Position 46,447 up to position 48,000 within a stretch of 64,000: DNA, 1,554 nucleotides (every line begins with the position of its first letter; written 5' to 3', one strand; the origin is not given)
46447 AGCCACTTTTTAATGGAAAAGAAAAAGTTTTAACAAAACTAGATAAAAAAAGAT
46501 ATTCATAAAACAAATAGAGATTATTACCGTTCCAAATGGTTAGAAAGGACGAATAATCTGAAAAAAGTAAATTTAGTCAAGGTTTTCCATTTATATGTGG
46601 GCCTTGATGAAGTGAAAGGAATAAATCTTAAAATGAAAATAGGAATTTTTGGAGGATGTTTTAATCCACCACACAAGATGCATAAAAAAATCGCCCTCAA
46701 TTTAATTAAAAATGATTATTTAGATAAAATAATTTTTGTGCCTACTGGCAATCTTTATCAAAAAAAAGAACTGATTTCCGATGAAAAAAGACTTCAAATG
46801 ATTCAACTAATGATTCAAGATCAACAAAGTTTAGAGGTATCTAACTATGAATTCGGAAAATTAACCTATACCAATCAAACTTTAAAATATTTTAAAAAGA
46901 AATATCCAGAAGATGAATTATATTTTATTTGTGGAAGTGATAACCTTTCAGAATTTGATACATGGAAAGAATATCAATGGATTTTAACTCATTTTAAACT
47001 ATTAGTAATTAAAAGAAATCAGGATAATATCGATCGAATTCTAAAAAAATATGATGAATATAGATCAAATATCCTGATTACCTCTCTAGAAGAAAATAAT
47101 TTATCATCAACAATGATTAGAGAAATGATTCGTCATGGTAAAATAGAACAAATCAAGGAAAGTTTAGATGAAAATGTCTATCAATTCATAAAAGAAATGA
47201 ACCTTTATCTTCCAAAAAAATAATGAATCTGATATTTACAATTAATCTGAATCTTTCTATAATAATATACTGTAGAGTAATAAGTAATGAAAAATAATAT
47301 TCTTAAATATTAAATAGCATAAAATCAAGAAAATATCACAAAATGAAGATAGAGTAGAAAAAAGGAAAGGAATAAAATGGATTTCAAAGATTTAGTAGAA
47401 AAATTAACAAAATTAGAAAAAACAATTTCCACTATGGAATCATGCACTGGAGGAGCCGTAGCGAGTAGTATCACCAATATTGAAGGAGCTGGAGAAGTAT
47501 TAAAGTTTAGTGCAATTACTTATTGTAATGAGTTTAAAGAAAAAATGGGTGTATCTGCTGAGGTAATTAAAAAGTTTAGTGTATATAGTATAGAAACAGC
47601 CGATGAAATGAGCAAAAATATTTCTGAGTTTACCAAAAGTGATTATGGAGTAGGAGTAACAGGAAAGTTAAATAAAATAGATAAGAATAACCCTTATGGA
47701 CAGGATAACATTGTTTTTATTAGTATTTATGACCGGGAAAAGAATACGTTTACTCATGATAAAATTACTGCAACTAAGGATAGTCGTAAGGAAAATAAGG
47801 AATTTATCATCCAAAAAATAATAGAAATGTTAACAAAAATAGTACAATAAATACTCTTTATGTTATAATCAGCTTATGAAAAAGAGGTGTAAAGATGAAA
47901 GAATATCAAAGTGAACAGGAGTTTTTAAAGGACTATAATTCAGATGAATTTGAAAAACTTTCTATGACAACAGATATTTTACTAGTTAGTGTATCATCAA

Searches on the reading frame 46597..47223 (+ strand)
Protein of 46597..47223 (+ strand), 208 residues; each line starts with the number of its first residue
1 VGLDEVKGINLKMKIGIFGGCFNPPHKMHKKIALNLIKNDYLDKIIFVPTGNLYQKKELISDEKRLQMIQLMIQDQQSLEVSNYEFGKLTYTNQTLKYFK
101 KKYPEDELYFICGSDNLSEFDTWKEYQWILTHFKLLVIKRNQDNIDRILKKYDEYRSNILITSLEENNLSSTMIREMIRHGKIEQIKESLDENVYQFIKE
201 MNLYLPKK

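Call 3: search_protein_families(library=pfam, proteins=[window:46597-47223:+])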
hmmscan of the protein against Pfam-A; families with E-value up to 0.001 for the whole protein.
window:46597-47223:+ (208 aa): 1 family
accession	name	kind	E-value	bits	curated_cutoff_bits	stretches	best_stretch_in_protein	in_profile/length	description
PF01467.32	CTP_transf_like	-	9.5e-25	87.8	21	1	17-176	1-132/133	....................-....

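Call 30: search_protein_families(library=ncbifam, proteins=[window:46597-47223:+])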
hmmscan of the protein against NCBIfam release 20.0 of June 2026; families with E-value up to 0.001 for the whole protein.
window:46597-47223:+ (208 aa): 13 families
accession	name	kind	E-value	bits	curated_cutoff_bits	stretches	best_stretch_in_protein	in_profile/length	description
NF005519.0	PRK07152.1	equivalog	2.8e-44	151.5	315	1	13-205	1-185/361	nicotinate-nucleotide adenylyltransferase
TIGR00482.1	TIGR00482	equivalog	2.1e-43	148.6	112.45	1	17-204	1-194/194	nicotinate (nicotinamide) nucleotide adenylyltransferase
NF000840.1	PRK00071.1-3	equivalog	3.6e-40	137.6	150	1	12-205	5-199/201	nicotinate-nucleotide adenylyltransferase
NF000841.0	PRK00071.1-4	equivalog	7.4e-31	107.5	197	1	12-204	6-192/194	nicotinate-nucleotide adenylyltransferase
NF000839.0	PRK00071.1-1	equivalog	1.2e-24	87.4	187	1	15-205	8-216/219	nicotinate-nucleotide adenylyltransferase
NF000843.0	PRK00071.2-2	equivalog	1.4e-24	86.8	240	1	9-145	8-146/212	nicotinate-nucleotide adenylyltransferase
NF000842.0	PRK00071.2-1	equivalog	1.6e-22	80.1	167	1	13-205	2-185/191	nicotinate-nucleotide adenylyltransferase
NF000846.0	PRK00071.2-5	equivalog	6.6e-21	74.8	329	1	12-145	18-153/210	nicotinate-nucleotide adenylyltransferase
NF005410.0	PRK06973.1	equivalog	7.3e-21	74.5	214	1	10-140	19-156/243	nicotinate-nucleotide adenylyltransferase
NF000845.0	PRK00071.2-4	equivalog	4.1e-20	72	210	1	12-145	7-142/197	nicotinate-nucleotide adenylyltransferase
NF006479.0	PRK08887.1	equivalog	4.8e-17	62.3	164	1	13-139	2-132/174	nicotinate-nicotinamide nucleotide adenylyltransferase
TIGR01510.1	coaD_prev_kdtB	equivalog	1.8e-08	34.5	103.3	1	16-85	2-68/155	pantetheine-phosphate adenylyltransferase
TIGR00125.1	cyt_tran_rel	domain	7.9e-06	26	27.7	1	15-75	1-62/65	adenylyltransferase/cytidyltransferase family protein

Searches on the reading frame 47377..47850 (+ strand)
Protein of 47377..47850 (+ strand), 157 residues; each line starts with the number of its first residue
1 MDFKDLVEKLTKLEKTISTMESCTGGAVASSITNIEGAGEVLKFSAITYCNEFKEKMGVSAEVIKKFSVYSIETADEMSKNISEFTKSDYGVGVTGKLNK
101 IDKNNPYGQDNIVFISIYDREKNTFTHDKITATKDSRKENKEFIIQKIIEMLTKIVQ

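Call 3: search_protein_families(library=pfam, proteins=[window:47377-47850:+])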
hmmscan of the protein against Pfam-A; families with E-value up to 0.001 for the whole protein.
window:47377-47850:+ (157 aa): 1 family
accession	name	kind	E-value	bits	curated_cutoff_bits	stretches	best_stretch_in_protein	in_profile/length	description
PF02464.23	CinA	-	7.9e-27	94.2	23.5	1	5-154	7-153/155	Competence-damaged protein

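Call 30: search_protein_families(library=ncbifam, proteins=[window:47377-47850:+])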
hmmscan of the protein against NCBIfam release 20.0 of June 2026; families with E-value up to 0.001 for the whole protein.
window:47377-47850:+ (157 aa): 5 families
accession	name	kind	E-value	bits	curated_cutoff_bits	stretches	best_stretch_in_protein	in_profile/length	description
NF001813.0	PRK00549.1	equivalog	8.5e-23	81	379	1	6-154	263-409/414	competence/damage-inducible protein A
TIGR00199.1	PncC_domain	subfamily_domain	7.4e-21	74.8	68.9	1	7-127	2-122/149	nicotinamide-nucleotide amidohydrolase family protein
NF002975.0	PRK03661.1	equivalog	2.9e-15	56.3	212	1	6-148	13-157/164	nicotinamide-nucleotide amidase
TIGR00200.1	cinA_nterm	subfamily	5.4e-14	51.7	243.15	1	9-152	268-411/414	CinA family nicotinamide mononucleotide deamidase-related protein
NF002972.0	PRK03657.1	equivalog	7.6e-11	42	201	1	5-96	23-115/175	2-oxo-tetronate isomerase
